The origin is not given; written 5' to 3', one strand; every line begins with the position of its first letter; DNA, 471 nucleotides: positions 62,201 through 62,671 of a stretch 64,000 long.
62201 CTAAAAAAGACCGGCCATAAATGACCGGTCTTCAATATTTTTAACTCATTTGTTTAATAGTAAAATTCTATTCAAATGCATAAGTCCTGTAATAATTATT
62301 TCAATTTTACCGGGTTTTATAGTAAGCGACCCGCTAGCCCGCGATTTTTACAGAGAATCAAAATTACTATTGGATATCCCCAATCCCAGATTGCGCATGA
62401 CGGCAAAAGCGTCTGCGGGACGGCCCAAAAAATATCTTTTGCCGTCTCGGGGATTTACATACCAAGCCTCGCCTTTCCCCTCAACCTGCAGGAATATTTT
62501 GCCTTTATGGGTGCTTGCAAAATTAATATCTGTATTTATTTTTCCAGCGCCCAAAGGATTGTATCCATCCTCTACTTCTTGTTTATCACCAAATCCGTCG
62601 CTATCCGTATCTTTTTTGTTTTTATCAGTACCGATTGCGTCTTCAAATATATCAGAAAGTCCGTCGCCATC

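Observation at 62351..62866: A roughly 50-aa repeat (G-[KR]-I-x-L-x-V-E-x(2)-G-E-A-[WY]-Y-[VI]-N-P...Y-[FY]-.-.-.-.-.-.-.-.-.-[VI]-M-[RQ]...G-x-G-I-[ST]) shared by two secreted proteins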

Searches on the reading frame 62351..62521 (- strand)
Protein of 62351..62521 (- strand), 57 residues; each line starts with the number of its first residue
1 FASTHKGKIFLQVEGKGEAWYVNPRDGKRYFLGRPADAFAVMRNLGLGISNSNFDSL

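Call 25: predict_structure(alignment_id=A2)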
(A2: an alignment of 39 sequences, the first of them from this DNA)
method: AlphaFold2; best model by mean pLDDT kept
length: 57 residues; sequences in the alignment: 39
mean_pLDDT: 62.9   pTM: 0.39
mean pLDDT of the five models: 62.9, 61.9, 61.1, 59.0, 58.0
residues with pLDDT >= 90: 0; 70-90: 16; 50-70: 31; < 50: 10
segments of 3 or more residues with pLDDT < 50: 48-57
pLDDT, mean of each block of 10 residues (from residue 1): 65 68 72 67 56 42
secondary structure, 60 per line:
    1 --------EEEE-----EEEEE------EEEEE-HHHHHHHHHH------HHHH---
elements in order: E9-12 E18-22 E29-33 H35-44 H51-54

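Call 26: search_protein_representatives(alignment_id=A2)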
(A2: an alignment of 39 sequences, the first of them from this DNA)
Query: 39 sequences, 60 profile positions. Proteins with E-value up to 0.001 (for the whole library): 3636; up to 1e-10: 3349; up to 1e-30: 2518. The best 150 are listed.
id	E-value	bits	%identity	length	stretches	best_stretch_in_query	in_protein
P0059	2.6e-67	238.3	-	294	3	2-58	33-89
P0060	1.9e-61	219.5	-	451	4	2-58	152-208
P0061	2.3e-60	216.0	-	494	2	2-58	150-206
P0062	1.3e-59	213.6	-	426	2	2-59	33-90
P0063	1.8e-59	213.2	-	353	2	2-58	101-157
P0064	2.1e-59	213.0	-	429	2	2-59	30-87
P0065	2.2e-59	212.9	-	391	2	2-58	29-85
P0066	2.6e-59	212.7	-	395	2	2-58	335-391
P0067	2.8e-59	212.6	-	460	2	2-59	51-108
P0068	3.0e-59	212.5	-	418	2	2-59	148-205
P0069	3.2e-59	212.4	-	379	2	4-59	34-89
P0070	3.8e-59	212.1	-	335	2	2-59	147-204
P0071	5.5e-59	211.6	-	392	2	2-59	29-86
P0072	7.0e-59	211.3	-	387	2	2-59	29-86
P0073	7.4e-59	211.2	-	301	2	3-58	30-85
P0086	3.8e-58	208.9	-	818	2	2-59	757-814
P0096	6.1e-58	208.3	-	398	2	2-57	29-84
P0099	7.0e-58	208.1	-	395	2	2-55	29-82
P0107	9.7e-58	207.6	-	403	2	2-58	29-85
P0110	1.2e-57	207.3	-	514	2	2-57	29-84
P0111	1.2e-57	207.3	-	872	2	3-59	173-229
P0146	3.8e-57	205.8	-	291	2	2-58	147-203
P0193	1.8e-56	203.6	-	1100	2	2-59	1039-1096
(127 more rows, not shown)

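Call 31: search_protein_families(library=pfam, alignment_id=A3, max_evalue=0.001)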
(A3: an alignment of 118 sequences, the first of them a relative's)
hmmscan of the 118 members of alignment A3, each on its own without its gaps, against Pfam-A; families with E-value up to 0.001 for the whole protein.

A. member 1, P0059 (294 aa): 1 family
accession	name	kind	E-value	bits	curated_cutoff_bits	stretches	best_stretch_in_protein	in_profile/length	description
PF18884.5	TSP3_bac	-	1.9e-11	44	25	0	99-116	1-18/22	Bacterial TSP3 repeat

B. families by the number of members that match (of 118 scanned): 40 families (the first 25 are shown)
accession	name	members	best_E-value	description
PF18884.5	TSP3_bac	33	5.7e-12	Bacterial TSP3 repeat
PF13365.12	Trypsin_2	8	9.4e-27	Trypsin-like peptidase domain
PF00188.32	CAP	6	5.6e-39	Cysteine-rich secretory protein family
PF00089.32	Trypsin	5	3.5e-09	Trypsin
PF00041.27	fn3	3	6.2e-16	Fibronectin type III domain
PF16656.11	Pur_ac_phosph_N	3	2e-14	Purple acid Phosphatase, N-terminal domain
PF01841.26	Transglut_core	3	9.8e-13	Transglutaminase-like superfamily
PF07691.17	PA14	3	1.2e-09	PA14 domain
PF01965.30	DJ-1_PfpI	2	4.1e-19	DJ-1/PfpI family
PF04473.18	DUF553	2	1.5e-08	Transglutaminase-like domain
PF25387.1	ADGRF3_N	2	7.6e-05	ADGRF3-like, N-terminal domain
PF09826.15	Beta_propel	1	4.5e-105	Beta propeller domain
PF14240.11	YHYH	1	7.2e-75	YHYH protein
PF00082.27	Peptidase_S8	1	6.5e-48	Subtilase family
PF01161.25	PBP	1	6.6e-34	Phosphatidylethanolamine-binding protein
PF01471.23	PG_binding_1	1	3.5e-11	Putative peptidoglycan binding domain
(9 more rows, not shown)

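Call 49: search_solved_structures(query=A2, max_evalue=10, show_alignments=3)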
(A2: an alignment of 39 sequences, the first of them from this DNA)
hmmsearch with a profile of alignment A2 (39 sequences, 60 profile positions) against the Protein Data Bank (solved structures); distinct sequences matched with E-value up to 10: 3.
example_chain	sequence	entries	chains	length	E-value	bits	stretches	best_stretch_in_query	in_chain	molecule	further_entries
4v3p_LQ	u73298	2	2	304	0.69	12.7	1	13-29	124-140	60S ribosomal protein L5 | 60S ribosomal protein L18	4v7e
4s3j_A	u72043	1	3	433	1.2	11.9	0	11-27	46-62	Cortical-lytic enzyme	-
10us_A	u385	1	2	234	5.8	9.8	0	11-30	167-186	Cohesin domain number 1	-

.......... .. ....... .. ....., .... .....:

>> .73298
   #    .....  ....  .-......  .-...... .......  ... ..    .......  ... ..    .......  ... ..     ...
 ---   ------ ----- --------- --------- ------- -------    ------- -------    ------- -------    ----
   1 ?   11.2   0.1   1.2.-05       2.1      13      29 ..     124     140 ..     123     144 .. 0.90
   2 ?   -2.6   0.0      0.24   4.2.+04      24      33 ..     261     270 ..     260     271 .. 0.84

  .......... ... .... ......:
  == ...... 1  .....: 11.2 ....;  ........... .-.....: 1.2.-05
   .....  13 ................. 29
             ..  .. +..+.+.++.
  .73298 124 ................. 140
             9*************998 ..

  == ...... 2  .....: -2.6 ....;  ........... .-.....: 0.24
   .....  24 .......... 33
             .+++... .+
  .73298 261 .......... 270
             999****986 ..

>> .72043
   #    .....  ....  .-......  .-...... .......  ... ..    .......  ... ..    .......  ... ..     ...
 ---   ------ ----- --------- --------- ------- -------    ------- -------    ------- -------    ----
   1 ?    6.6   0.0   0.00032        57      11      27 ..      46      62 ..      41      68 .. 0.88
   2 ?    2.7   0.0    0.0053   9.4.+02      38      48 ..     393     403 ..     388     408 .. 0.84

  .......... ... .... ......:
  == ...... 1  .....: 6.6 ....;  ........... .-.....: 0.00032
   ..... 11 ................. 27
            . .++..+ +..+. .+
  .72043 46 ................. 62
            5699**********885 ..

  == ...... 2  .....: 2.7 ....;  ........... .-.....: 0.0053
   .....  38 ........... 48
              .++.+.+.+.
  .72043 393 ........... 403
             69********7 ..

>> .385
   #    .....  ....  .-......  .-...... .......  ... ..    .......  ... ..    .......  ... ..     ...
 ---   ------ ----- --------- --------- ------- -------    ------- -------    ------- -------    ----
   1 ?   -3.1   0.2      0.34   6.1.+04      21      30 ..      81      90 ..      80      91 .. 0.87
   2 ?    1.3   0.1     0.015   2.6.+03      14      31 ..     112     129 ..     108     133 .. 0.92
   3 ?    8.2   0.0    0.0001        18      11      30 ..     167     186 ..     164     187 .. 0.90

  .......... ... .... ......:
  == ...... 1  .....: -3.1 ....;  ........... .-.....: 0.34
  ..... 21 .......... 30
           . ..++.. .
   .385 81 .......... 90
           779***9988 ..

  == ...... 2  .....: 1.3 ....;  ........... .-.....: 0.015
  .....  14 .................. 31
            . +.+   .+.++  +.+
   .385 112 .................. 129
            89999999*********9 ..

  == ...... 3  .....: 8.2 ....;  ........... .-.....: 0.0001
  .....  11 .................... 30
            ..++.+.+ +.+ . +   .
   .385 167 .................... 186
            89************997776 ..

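Call 55: search_protein_families(library=pfam, alignment_id=A2, max_evalue=10)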
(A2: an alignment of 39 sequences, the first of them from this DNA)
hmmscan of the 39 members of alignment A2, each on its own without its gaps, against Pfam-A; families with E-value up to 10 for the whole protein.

A. member 1, seq(57 aa): 0 families

B. families by the number of members that match (of 39 scanned): 7 families
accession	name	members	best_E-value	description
PF00397.32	WW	2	0.03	WW domain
PF18346.7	SH3_15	2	0.11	Mind bomb SH3 repeat domain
PF02544.21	Steroid_dh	1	0.014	3-oxo-5-alpha-steroid 4-dehydrogenase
PF12667.13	NigD_N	1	0.02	NigD-like N-terminal OB domain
PF09003.16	Arm-DNA-bind_1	1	0.14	Bacteriophage lambda integrase, Arm DNA-binding domain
PF07933.20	DUF1681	1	0.15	Protein of unknown function (DUF1681)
PF15180.11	NPBW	1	0.23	Neuropeptides B and W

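Call 65: fold_search(model_id=the predicted structure, library=pdb)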
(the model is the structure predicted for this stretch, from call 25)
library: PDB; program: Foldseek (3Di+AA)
matches with E <= 10: 400; with E <= 0.001: 0
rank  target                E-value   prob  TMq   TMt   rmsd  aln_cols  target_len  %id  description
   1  1kjk_MODEL_1_A        9.3e-02  0.69  0.41  0.45   4.6        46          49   28  Solution structure of the lambda integrase amino-terminal domain (released 2002-03-27)
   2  1z1b_A                1.6e-01  0.63  0.40  0.09   3.6        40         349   35  Crystal structure of a lambda integrase dimer bound to a COC' core site (released 2005-06-28)
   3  2wcc_MODEL_1_3        2.3e-01  0.35  0.36  0.34   3.9        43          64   30  phage lambda IntDBD1-64 complex with p prime 2 DNA (released 2009-04-07)
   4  3pa8_B                3.5e-01  0.33  0.34  0.10   4.5        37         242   24  Structure of the C. difficile TcdB cysteine protease domain in complex with a peptide inhibitor (released 2010-12-15)
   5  1z1b_B                3.8e-01  0.23  0.36  0.09   6.3        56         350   27  Crystal structure of a lambda integrase dimer bound to a COC' core site (released 2005-06-28)
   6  8qeo_A                5.0e-01  0.33  0.37  0.01   2.8        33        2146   27  cryo-EM structure complex of Frizzled-7 and Clostridioides difficile toxin B (released 2024-03-20)
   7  7n8x_A                5.0e-01  0.25  0.34  0.04   4.5        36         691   25  Partial C. difficile TcdB and CSPG4 fragment (released 2022-03-02)
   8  9mf4_A                5.8e-01  0.30  0.35  0.02   2.4        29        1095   28  De novo designed minibinder complexed with Clostridioides difficile Toxin B (released 2025-09-17)
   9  1z1g_A                6.2e-01  0.44  0.44  0.09   3.2        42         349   28  Crystal structure of a lambda integrase tetramer bound to a Holliday junction (released 2005-06-28)
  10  3pee_B                6.2e-01  0.25  0.33  0.09   2.5        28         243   28  Structure of the C. difficile TcdB cysteine protease domain (released 2011-02-16)
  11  3pa8_A                6.2e-01  0.25  0.33  0.09   2.5        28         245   28  Structure of the C. difficile TcdB cysteine protease domain in complex with a peptide inhibitor (released 2010-12-15)
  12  1z1g_B                7.6e-01  0.33  0.40  0.09   3.1        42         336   26  Crystal structure of a lambda integrase tetramer bound to a Holliday junction (released 2005-06-28)
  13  5j0n_G                8.8e-01  0.21  0.36  0.08   3.6        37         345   35  Lambda excision HJ intermediate (released 2017-02-08)
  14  9ohc                  9.4e-01  0.23  0.35  0.01   2.3        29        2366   28  CryoEM structure of Toxin B (TcdB) from clostridioides difficile complexed with taurochenodeoxycholic acid (TCDCA) (released 2026-03-11)
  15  3pee_A                1.0e+00  0.20  0.33  0.09   2.5        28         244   28  Structure of the C. difficile TcdB cysteine protease domain (released 2011-02-16)
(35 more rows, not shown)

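Call 80: search_protein_families(library=pfam, proteins=[P0096, P0099, P0107, P0110, P0065, P0064, P0061, P0086, P0193, P0111], max_evalue=0.001)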
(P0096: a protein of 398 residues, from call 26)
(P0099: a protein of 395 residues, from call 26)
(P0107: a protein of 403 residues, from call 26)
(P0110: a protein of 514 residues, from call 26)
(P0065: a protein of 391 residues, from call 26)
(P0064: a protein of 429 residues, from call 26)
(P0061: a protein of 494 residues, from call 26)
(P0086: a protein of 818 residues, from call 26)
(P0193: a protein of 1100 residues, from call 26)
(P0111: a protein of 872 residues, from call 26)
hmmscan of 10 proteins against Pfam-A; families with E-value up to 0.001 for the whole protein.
P0096 (398 aa): 1 family
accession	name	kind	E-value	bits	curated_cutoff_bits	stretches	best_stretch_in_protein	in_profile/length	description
PF13365.12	Trypsin_2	-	2.1e-08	35.4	27.6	1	220-374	1-143/144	Trypsin-like peptidase domain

P0099 (395 aa): 2 families
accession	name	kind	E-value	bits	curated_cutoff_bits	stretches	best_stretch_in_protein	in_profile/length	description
PF13365.12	Trypsin_2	-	9.4e-27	95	27.6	1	231-361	1-144/144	Trypsin-like peptidase domain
PF00089.32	Trypsin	-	3.5e-09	37.2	20.6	1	213-366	12-199/220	Trypsin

P0107 (403 aa): 3 families
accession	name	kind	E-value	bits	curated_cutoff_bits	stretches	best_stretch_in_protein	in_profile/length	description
PF13365.12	Trypsin_2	-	3.6e-19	70.4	27.6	1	185-343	1-144/144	Trypsin-like peptidase domain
PF00089.32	Trypsin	-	5.3e-07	30.1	20.6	1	186-347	28-198/220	Trypsin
PF10459.15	Peptidase_S46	-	9.7e-07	28.3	22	0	318-353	624-659/698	Peptidase S46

P0110 (514 aa): 2 families
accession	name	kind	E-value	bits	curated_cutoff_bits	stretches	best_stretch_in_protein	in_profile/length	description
PF13365.12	Trypsin_2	-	2.1e-16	61.4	27.6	1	176-309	1-144/144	Trypsin-like peptidase domain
PF00089.32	Trypsin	-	1.2e-05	25.7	20.6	1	163-311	12-196/220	Trypsin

P0065 (391 aa): 1 family
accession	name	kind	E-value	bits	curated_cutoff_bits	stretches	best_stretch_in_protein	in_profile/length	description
PF00565.23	SNase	-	1.1e-14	55.2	21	1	175-270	2-103/107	Staphylococcal nuclease homologue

P0064 (429 aa): 1 family
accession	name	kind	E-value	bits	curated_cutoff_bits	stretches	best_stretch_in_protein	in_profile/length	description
PF00188.32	CAP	-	4.1e-11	44.2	21.1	1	349-393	66-117/117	Cysteine-rich secretory protein family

P0061 (494 aa): 1 family
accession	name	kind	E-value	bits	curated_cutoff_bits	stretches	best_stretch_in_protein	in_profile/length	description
PF18884.5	TSP3_bac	-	4.1e-05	23.8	25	1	119-138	1-20/22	Bacterial TSP3 repeat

P0086 (818 aa): 6 families
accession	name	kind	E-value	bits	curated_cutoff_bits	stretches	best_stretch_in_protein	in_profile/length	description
PF00041.27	fn3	-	6.2e-16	58.8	25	2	35-114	5-79/84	Fibronectin type III domain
PF16656.11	Pur_ac_phosph_N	-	2e-14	54.3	30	2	234-320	9-92/93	Purple acid Phosphatase, N-terminal domain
PF00050.26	Kazal_1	-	1.4e-08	35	21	1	519-557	5-31/49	Kazal-type serine protease inhibitor domain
PF07648.20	Kazal_2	-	7e-07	29.7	22.8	1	520-546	3-30/48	Kazal-type serine protease inhibitor domain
PF18884.5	TSP3_bac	-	3.7e-06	27.1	25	0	704-721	1-18/22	Bacterial TSP3 repeat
PF17425.8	Arylsulfotran_N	-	0.00045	20.7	24.2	0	235-295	8-68/88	Arylsulfotransferase Ig-like domain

P0193 (1100 aa): 2 families
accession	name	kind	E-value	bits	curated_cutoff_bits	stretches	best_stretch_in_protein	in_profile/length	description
PF07705.17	CARDB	-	1.9e-14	54.1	22.7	1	724-846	1-99/101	CARDB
PF18884.5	TSP3_bac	-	0.00056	20.1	25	0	1008-1021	1-14/22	Bacterial TSP3 repeat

P0111 (872 aa): 0 families
